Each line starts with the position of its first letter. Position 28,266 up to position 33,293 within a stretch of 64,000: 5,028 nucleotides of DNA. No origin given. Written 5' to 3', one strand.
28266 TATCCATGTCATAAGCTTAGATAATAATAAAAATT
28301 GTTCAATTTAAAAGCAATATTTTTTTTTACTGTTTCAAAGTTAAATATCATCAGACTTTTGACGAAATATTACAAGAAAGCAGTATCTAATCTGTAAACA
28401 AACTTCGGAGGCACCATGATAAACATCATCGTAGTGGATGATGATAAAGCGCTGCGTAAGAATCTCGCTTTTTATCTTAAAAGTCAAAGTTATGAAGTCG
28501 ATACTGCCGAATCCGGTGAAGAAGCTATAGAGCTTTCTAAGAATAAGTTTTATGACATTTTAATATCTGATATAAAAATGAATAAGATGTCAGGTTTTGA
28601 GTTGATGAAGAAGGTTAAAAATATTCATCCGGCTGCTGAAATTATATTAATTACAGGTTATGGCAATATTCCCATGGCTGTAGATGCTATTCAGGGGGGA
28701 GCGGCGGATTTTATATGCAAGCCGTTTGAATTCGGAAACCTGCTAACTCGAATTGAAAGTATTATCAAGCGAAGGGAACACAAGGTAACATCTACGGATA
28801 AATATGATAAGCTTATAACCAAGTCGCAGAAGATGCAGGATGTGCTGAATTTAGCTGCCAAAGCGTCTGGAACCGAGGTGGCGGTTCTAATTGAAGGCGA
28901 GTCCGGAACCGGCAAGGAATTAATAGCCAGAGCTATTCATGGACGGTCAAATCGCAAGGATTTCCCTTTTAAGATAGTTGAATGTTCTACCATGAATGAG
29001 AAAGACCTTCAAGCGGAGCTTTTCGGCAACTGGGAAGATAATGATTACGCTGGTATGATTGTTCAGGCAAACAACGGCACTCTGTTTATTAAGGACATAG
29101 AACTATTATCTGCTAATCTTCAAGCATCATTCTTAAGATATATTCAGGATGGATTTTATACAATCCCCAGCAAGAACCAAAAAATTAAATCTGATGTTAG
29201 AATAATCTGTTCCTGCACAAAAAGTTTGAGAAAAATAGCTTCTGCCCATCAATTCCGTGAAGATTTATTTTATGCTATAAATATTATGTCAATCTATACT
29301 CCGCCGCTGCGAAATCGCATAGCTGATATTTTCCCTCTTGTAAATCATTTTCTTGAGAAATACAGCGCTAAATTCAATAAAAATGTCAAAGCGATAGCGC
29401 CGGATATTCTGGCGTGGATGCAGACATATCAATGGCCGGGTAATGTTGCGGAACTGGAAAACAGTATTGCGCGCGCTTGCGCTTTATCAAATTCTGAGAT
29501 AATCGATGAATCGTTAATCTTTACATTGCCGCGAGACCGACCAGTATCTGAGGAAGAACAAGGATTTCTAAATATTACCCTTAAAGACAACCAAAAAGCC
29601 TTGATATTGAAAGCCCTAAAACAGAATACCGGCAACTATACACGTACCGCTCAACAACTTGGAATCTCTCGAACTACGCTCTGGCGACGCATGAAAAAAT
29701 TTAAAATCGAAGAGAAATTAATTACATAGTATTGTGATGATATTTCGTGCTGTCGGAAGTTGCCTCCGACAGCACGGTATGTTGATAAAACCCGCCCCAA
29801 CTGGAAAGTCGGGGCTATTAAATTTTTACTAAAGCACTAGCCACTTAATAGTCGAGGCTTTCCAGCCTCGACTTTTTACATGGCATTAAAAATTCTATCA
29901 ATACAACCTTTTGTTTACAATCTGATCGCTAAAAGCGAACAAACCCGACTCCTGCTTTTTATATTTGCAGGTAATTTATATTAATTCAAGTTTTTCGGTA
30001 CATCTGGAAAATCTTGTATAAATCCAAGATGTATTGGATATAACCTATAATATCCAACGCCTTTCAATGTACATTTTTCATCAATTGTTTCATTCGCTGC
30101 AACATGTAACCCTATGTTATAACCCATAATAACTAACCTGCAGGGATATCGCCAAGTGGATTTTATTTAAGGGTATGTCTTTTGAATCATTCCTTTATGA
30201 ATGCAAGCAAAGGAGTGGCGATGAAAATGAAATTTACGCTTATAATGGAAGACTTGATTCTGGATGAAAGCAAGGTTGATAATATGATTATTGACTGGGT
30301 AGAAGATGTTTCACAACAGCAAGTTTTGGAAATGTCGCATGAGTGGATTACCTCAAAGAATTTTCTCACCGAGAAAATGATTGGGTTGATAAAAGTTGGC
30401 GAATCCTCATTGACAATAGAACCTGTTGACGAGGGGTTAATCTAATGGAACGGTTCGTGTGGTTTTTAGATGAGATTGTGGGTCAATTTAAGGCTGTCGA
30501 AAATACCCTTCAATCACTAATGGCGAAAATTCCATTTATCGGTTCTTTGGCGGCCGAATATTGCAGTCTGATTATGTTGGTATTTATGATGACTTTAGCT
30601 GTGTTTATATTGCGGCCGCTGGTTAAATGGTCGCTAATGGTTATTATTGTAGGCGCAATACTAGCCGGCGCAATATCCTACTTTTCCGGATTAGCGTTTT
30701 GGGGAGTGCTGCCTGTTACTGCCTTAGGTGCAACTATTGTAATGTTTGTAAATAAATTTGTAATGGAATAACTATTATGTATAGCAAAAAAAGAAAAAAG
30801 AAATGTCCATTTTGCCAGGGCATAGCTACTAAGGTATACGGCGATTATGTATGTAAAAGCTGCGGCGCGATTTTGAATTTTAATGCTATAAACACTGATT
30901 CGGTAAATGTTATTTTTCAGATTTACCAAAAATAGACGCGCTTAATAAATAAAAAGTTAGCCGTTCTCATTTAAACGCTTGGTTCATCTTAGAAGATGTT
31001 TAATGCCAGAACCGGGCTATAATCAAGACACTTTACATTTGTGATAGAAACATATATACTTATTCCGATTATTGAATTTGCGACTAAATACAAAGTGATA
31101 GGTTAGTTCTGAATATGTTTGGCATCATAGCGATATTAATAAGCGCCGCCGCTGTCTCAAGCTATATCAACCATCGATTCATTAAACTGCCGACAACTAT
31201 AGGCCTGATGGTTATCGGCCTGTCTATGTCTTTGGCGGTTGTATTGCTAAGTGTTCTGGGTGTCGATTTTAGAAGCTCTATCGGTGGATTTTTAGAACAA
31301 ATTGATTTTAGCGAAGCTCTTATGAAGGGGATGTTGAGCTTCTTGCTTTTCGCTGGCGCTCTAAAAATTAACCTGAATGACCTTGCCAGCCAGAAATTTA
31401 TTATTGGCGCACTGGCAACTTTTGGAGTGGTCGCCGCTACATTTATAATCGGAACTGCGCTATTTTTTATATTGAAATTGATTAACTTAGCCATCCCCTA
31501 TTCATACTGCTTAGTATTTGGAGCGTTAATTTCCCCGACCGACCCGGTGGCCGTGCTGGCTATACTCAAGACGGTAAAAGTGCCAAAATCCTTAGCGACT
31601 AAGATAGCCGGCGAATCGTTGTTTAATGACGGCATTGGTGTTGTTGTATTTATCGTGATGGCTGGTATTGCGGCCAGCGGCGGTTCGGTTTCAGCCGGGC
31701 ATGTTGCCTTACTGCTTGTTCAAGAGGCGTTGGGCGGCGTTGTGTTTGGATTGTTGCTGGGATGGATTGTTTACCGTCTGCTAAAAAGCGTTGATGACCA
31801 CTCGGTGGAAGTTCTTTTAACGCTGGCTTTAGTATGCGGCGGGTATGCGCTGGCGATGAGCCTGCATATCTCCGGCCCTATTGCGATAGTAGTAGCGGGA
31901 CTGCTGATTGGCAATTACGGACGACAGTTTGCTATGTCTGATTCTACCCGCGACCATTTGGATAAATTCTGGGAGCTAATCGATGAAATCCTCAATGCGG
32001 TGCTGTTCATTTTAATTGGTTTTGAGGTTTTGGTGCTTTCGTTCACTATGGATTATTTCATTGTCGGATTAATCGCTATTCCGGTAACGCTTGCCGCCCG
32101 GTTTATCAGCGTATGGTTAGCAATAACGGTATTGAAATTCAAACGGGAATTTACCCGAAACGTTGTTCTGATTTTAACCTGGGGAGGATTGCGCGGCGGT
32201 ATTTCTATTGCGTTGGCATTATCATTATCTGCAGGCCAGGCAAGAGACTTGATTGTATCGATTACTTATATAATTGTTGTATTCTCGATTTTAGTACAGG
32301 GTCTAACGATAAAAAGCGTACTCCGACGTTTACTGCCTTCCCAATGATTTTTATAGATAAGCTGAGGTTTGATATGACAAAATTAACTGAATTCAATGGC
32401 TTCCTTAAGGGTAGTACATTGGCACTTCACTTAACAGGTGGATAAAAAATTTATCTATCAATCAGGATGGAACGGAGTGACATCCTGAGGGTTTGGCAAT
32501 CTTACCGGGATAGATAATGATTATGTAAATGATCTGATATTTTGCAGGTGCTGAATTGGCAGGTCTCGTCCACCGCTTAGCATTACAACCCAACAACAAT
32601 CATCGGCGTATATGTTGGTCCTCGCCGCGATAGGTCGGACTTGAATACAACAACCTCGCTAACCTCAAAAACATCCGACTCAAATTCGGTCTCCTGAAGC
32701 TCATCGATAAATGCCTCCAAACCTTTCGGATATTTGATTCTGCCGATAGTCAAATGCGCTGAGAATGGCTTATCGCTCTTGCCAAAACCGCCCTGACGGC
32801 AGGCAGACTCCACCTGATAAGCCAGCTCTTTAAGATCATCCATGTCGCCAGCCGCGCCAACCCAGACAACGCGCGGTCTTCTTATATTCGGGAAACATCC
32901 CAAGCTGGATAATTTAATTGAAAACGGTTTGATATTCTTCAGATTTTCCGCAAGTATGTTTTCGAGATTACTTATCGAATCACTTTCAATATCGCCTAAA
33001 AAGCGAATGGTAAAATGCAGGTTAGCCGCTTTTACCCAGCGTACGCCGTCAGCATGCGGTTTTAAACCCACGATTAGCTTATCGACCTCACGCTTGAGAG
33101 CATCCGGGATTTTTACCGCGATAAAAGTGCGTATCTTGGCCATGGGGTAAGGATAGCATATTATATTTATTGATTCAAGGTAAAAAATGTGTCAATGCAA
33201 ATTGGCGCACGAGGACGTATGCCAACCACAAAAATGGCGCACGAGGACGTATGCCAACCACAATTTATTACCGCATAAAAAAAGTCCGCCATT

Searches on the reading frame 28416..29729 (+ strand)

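Call 29: search_protein_families(library=pfam, proteins=[window:28416-29729:+], max_evalue=0.00001)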
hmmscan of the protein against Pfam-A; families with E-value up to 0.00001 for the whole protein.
window:28416-29729:+ (437 aa): 5 families
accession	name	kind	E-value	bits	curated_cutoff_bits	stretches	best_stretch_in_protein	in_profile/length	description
PF00158.32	Sigma54_activat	-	1.2e-39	136.1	20.2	1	133-293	1-167/168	Sigma-54 interaction domain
PF00072.30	Response_reg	-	1.3e-29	103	30.2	1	4-114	1-111/111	Response regulator receiver domain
PF14532.12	Sigma54_activ_2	-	7.7e-22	78.5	25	1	135-298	2-138/138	Sigma-54 interaction domain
PF25601.1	AAA_lid_14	-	9.8e-21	73.8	27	1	299-369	1-71/87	AAA+ ATPase lid domain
PF02954.25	HTH_8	-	7.8e-13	48.4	22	1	389-429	2-42/42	Bacterial regulatory protein, Fis family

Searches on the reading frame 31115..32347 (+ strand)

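Call 30: search_protein_families(library=pfam, proteins=[window:31115-32347:+], max_evalue=0.00001)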
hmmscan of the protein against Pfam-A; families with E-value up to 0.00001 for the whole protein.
window:31115-32347:+ (410 aa): 1 family
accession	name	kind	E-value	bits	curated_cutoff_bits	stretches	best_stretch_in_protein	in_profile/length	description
PF00999.27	Na_H_Exchanger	-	3.2e-62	211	26.2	1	12-404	4-374/375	Sodium/hydrogen exchanger, transmembrane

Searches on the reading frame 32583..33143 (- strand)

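Call 30: search_protein_families(library=pfam, proteins=[window:32583-33143:-], max_evalue=0.00001)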
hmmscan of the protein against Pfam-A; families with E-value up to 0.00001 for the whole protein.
window:32583-33143:- (186 aa): 2 families
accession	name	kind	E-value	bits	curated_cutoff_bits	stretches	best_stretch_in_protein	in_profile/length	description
PF02834.22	LigT_PEase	-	1.1e-28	99.7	23.3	2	10-94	1-87/87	LigT like Phosphoesterase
PF13563.12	2_5_RNA_ligase2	-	1.9e-13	51.2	27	1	13-170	2-149/152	2'-5' RNA ligase superfamily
